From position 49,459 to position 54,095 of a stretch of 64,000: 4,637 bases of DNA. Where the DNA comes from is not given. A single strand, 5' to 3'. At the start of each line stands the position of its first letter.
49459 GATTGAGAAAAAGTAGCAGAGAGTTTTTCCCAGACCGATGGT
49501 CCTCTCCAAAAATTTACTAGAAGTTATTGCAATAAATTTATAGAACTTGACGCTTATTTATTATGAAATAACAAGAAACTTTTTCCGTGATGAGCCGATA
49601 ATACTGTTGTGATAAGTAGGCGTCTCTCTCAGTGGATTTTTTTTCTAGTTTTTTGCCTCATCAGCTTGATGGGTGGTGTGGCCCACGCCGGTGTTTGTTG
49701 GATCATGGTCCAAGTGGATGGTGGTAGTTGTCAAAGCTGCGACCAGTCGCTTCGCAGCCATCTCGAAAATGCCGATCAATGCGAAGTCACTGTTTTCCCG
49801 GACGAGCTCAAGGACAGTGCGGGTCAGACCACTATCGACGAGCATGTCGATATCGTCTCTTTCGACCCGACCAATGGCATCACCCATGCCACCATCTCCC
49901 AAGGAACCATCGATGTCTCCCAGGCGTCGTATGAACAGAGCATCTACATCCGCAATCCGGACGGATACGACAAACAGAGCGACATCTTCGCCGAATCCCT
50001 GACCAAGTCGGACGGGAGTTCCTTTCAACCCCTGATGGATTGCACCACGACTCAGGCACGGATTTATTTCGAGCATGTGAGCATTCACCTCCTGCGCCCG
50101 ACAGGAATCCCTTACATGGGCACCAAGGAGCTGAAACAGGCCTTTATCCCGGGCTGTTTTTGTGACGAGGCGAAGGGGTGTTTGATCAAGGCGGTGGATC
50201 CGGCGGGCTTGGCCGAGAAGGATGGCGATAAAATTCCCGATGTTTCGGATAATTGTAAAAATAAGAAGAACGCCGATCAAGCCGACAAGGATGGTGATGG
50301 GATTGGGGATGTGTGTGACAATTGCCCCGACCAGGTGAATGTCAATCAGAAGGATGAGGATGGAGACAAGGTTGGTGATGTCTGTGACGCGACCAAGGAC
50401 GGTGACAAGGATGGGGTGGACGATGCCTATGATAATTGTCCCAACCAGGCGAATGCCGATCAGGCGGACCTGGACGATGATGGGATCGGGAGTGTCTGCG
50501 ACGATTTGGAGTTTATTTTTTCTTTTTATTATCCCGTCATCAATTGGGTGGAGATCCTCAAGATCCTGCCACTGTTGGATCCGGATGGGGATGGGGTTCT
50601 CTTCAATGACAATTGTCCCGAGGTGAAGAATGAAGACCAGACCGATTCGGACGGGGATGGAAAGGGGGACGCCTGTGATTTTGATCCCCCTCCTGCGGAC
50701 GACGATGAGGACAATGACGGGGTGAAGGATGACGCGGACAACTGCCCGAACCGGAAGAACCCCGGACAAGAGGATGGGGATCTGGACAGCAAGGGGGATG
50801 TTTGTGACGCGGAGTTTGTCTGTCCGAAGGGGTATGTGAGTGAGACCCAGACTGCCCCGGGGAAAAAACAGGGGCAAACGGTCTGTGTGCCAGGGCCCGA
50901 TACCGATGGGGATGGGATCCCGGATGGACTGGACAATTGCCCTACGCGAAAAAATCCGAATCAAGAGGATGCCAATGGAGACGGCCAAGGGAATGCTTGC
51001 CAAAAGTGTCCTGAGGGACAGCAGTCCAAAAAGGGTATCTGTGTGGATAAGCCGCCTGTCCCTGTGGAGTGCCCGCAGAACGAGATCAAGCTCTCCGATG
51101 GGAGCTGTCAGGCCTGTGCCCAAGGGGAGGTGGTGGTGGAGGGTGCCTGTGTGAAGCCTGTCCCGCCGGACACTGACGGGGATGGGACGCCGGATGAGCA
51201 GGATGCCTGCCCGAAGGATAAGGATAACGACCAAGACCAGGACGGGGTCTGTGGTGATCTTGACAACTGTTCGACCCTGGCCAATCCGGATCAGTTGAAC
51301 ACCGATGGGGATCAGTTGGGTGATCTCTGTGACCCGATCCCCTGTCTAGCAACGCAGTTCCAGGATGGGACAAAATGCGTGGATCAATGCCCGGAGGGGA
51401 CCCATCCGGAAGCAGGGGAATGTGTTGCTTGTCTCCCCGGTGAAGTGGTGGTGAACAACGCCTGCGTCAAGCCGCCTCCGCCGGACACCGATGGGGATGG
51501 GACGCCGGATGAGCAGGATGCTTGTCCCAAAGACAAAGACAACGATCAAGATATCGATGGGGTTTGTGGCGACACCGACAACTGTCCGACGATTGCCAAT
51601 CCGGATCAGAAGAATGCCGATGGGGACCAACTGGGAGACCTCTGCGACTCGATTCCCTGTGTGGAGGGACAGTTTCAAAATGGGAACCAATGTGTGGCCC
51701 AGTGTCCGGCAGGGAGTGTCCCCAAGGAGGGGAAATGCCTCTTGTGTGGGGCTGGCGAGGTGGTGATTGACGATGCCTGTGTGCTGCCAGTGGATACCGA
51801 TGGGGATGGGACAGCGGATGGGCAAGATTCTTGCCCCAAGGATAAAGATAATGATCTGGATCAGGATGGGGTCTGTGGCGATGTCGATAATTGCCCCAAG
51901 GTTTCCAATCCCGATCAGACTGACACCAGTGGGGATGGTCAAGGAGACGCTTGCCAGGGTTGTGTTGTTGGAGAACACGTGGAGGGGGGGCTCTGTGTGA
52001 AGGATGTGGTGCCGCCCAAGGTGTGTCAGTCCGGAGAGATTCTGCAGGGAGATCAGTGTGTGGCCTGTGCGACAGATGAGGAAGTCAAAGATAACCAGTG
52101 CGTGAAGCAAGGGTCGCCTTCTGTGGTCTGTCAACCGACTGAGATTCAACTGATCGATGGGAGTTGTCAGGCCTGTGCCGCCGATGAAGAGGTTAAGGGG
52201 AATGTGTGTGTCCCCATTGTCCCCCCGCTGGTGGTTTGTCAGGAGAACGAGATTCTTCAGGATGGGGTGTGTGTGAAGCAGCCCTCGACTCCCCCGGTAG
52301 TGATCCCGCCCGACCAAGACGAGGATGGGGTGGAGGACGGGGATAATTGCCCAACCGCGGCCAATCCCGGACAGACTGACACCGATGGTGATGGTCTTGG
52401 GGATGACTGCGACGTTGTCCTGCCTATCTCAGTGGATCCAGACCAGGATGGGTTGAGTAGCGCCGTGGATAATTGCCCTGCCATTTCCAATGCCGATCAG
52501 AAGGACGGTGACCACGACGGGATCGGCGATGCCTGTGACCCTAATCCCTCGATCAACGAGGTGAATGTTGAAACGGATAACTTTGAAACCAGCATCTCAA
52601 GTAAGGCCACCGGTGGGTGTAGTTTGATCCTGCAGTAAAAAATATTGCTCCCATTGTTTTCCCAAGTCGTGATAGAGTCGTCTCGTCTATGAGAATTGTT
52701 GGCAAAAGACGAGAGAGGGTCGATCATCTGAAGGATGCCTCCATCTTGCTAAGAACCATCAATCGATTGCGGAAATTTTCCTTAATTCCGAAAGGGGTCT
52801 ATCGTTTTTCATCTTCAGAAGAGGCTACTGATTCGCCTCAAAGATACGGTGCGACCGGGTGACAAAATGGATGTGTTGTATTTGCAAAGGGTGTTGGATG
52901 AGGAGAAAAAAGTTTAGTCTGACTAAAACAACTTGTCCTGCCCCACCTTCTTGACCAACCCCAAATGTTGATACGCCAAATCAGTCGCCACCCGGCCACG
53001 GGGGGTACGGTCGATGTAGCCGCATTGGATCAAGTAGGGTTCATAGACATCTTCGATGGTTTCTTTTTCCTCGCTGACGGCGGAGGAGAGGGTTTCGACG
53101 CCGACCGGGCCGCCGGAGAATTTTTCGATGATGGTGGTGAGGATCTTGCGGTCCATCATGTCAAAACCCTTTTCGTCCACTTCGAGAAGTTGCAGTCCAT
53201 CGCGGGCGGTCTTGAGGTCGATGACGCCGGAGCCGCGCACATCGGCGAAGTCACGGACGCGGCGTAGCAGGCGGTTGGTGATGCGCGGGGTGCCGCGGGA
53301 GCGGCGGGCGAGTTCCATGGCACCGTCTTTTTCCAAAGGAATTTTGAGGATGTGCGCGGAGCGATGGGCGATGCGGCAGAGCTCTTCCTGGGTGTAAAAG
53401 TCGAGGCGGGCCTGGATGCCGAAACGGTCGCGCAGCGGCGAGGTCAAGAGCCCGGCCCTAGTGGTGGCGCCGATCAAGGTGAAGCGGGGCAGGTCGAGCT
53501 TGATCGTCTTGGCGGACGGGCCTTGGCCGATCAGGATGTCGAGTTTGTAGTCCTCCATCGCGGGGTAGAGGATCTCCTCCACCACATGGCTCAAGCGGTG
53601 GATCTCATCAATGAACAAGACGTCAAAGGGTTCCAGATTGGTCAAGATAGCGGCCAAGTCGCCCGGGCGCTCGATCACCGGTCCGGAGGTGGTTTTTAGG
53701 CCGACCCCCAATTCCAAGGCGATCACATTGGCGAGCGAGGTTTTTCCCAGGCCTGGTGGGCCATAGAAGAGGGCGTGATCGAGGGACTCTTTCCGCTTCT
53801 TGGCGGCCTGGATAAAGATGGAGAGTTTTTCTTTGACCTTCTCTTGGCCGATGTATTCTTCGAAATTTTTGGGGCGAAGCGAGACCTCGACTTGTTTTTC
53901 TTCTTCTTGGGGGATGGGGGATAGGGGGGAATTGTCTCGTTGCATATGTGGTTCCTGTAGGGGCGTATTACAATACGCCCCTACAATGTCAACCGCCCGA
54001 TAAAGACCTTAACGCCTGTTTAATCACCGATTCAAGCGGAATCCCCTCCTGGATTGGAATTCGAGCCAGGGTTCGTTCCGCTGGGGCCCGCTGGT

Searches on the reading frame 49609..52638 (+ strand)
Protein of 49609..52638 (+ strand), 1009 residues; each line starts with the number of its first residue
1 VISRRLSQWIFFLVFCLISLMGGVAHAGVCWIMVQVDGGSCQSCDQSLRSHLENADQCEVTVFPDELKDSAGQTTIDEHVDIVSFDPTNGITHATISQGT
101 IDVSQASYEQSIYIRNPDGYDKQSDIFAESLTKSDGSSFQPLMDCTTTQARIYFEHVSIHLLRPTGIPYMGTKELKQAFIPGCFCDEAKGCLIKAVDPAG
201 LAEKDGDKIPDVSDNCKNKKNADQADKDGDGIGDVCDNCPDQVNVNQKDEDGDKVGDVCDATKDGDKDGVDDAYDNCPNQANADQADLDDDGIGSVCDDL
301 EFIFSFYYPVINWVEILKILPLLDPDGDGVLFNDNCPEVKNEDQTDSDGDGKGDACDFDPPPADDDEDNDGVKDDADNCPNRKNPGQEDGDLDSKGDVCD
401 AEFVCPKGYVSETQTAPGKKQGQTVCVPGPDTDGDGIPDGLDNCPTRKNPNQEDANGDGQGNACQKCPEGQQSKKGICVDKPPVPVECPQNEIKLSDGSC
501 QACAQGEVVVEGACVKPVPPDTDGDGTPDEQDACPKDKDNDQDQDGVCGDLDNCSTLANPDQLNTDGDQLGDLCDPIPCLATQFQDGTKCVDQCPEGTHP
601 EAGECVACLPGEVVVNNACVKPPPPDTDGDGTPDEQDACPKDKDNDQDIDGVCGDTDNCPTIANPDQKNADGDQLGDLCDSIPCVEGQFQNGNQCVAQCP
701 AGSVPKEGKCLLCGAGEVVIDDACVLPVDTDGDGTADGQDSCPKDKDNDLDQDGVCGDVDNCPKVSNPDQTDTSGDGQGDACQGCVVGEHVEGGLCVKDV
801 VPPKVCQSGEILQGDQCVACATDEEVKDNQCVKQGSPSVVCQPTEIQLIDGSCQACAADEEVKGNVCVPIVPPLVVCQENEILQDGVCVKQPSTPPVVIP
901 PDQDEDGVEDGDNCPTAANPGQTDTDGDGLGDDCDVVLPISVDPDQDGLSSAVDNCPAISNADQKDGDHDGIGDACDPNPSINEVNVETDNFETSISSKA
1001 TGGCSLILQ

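Call 14: search_protein_families(library=pfam, proteins=[window:49609-52638:+], max_evalue=0.001)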
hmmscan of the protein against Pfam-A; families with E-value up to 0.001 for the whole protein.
window:49609-52638:+ (1009 aa): 1 family
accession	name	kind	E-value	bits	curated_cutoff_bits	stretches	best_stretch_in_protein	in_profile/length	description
PF02412.23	TSP_3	-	4.3e-50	167.5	25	4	345-387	1-36/36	Thrombospondin type 3 repeat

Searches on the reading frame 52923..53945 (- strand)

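Call 20: search_protein_families(library=pfam, proteins=[window:52923-53945:-], max_evalue=0.01)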
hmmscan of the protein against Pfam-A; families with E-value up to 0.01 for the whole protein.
window:52923-53945:- (340 aa): 7 families
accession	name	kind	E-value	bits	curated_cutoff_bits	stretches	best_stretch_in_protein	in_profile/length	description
PF05496.18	RuvB_N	-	9.8e-82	272.8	27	1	23-181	1-159/159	Holliday junction DNA helicase RuvB P-loop domain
PF17864.7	AAA_lid_4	-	2.6e-30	104.5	27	1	184-257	1-74/74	RuvB AAA lid domain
PF05491.19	RuvB_C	-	3.2e-26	91.5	24.7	1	258-328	1-71/72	RuvB C-terminal winged helix domain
PF00004.35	AAA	-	6.4e-19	69.1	21.2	1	59-180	2-128/131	ATPase family associated with various cellular activities (AAA)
PF07728.20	AAA_5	-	3.8e-06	27.4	22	1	107-175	67-139/139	AAA domain (dynein-related subfamily)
PF06068.19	TIP49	-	0.00025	20.8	23.8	1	29-82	24-77/347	TIP49 P-loop domain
PF01078.27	Mg_chelatase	-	0.00094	19.1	20.3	0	29-75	3-42/207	Magnesium chelatase, subunit ChlI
